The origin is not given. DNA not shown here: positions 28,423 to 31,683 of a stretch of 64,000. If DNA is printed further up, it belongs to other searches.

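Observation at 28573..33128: Orphan AddB-like helicase-nuclease subunit, with no AddA, co-clustered with yhaM exonuclease and recO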

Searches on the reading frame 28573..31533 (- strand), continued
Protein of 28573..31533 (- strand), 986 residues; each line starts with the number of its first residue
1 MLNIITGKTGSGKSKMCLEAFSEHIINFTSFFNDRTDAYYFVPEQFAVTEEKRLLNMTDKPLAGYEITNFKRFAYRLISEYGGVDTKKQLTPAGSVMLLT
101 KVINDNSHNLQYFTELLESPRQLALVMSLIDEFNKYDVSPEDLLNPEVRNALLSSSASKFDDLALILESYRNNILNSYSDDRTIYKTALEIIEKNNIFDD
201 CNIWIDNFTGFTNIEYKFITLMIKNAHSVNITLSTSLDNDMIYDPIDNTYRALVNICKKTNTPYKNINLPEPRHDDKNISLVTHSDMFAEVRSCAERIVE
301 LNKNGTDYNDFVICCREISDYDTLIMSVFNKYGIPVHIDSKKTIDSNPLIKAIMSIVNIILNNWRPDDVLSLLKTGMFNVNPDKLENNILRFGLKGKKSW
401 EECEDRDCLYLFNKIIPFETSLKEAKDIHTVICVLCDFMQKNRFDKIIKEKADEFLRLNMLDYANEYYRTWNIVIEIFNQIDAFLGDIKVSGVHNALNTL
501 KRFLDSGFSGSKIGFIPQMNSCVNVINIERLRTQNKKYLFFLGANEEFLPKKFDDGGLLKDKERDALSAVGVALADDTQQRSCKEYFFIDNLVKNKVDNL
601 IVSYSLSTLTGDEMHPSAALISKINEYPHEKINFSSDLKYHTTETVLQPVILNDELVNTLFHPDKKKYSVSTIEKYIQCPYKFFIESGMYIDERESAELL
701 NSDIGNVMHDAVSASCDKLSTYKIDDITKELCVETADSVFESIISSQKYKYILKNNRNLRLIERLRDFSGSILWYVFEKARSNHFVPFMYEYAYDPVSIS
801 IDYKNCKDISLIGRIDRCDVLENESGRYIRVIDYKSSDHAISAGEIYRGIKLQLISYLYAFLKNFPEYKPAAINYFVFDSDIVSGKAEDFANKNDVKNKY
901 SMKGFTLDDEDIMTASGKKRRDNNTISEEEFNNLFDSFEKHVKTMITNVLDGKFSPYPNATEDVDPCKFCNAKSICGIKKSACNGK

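Call 11: find_encoding_contigs(protein=P0010, flank=10000, max_places=3)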
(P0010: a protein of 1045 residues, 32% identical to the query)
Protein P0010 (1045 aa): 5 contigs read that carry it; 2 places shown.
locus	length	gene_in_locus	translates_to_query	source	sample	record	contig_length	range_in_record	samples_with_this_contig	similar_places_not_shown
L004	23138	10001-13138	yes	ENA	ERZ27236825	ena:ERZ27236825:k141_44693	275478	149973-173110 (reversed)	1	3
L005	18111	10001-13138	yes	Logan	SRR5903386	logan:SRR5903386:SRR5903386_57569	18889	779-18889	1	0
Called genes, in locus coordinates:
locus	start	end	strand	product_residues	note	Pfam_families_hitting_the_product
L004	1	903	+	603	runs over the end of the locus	PF06480:FtsH_ext, PF00004:AAA, PF07728:AAA_5 (weak), PF17862:AAA_lid_3, PF01434:Peptidase_M41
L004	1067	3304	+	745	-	PF23139:OB_YrrC, PF14490:HHH_RecD2, PF13086:AAA_11 (weak), PF13604:AAA_30, PF01443:Viral_helicase1 (weak), PF13245:AAA_19, PF18335:SH3_13, PF13538:UvrD_C_2, +3 more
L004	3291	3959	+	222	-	PF18912:DZR_2 (faint), PF00156:Pribosyltran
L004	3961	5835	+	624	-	PF00005:ABC_tran, PF02367:TsaE (faint), PF02463:SMC_N (faint), PF13555:AAA_29 (faint), PF13191:AAA_16 (faint), PF13304:AAA_21 (faint), PF12848:ABC_tran_Xtn, PF00005:ABC_tran, +1 more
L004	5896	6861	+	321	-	PF01695:IstB_IS21 (faint), PF02562:PhoH, PF00270:DEAD (faint), PF13245:AAA_19 (weak), PF13604:AAA_30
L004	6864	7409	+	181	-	PF02130:YbeY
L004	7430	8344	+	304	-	PF03193:RsgA_GTPase (faint), PF10662:PduV-EutP (weak), PF00009:GTP_EFTU (weak), PF00350:Dynamin_N (weak), PF01926:MMR_HSR1, PF02421:FeoB_N, PF04548:AIG1 (weak), PF07650:KH_2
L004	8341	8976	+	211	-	PF11967:RecO_N, PF02565:RecO_C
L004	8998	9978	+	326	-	PF01336:tRNA_anti-codon (faint), PF01966:HD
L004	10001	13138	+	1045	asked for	PF21445:ADDB_N, PF13361:UvrD_C (faint), PF12705:PDDEXK_1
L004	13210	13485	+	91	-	PF00216:Bac_DNA_binding, PF18291:HU-HIG (weak)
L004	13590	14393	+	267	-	PF01936:NYN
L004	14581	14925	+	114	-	PF01245:Ribosomal_L19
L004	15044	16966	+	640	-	PF00795:CN_hydrolase, PF02540:NAD_synthase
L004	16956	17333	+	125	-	PF02021:UPF0102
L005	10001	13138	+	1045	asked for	PF21445:ADDB_N, PF13361:UvrD_C (faint), PF12705:PDDEXK_1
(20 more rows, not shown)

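Call 13: search_solved_structures(query=window:28573-31533:-, max_evalue=0.001, show_alignments=1)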
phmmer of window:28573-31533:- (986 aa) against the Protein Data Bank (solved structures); distinct sequences matched with E-value up to 0.001: 1.
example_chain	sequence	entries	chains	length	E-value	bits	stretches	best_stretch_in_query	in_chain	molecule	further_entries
3u44_B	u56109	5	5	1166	1.5e-74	255.1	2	4-634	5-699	ATP-dependent helicase/deoxyribonuclease subunit B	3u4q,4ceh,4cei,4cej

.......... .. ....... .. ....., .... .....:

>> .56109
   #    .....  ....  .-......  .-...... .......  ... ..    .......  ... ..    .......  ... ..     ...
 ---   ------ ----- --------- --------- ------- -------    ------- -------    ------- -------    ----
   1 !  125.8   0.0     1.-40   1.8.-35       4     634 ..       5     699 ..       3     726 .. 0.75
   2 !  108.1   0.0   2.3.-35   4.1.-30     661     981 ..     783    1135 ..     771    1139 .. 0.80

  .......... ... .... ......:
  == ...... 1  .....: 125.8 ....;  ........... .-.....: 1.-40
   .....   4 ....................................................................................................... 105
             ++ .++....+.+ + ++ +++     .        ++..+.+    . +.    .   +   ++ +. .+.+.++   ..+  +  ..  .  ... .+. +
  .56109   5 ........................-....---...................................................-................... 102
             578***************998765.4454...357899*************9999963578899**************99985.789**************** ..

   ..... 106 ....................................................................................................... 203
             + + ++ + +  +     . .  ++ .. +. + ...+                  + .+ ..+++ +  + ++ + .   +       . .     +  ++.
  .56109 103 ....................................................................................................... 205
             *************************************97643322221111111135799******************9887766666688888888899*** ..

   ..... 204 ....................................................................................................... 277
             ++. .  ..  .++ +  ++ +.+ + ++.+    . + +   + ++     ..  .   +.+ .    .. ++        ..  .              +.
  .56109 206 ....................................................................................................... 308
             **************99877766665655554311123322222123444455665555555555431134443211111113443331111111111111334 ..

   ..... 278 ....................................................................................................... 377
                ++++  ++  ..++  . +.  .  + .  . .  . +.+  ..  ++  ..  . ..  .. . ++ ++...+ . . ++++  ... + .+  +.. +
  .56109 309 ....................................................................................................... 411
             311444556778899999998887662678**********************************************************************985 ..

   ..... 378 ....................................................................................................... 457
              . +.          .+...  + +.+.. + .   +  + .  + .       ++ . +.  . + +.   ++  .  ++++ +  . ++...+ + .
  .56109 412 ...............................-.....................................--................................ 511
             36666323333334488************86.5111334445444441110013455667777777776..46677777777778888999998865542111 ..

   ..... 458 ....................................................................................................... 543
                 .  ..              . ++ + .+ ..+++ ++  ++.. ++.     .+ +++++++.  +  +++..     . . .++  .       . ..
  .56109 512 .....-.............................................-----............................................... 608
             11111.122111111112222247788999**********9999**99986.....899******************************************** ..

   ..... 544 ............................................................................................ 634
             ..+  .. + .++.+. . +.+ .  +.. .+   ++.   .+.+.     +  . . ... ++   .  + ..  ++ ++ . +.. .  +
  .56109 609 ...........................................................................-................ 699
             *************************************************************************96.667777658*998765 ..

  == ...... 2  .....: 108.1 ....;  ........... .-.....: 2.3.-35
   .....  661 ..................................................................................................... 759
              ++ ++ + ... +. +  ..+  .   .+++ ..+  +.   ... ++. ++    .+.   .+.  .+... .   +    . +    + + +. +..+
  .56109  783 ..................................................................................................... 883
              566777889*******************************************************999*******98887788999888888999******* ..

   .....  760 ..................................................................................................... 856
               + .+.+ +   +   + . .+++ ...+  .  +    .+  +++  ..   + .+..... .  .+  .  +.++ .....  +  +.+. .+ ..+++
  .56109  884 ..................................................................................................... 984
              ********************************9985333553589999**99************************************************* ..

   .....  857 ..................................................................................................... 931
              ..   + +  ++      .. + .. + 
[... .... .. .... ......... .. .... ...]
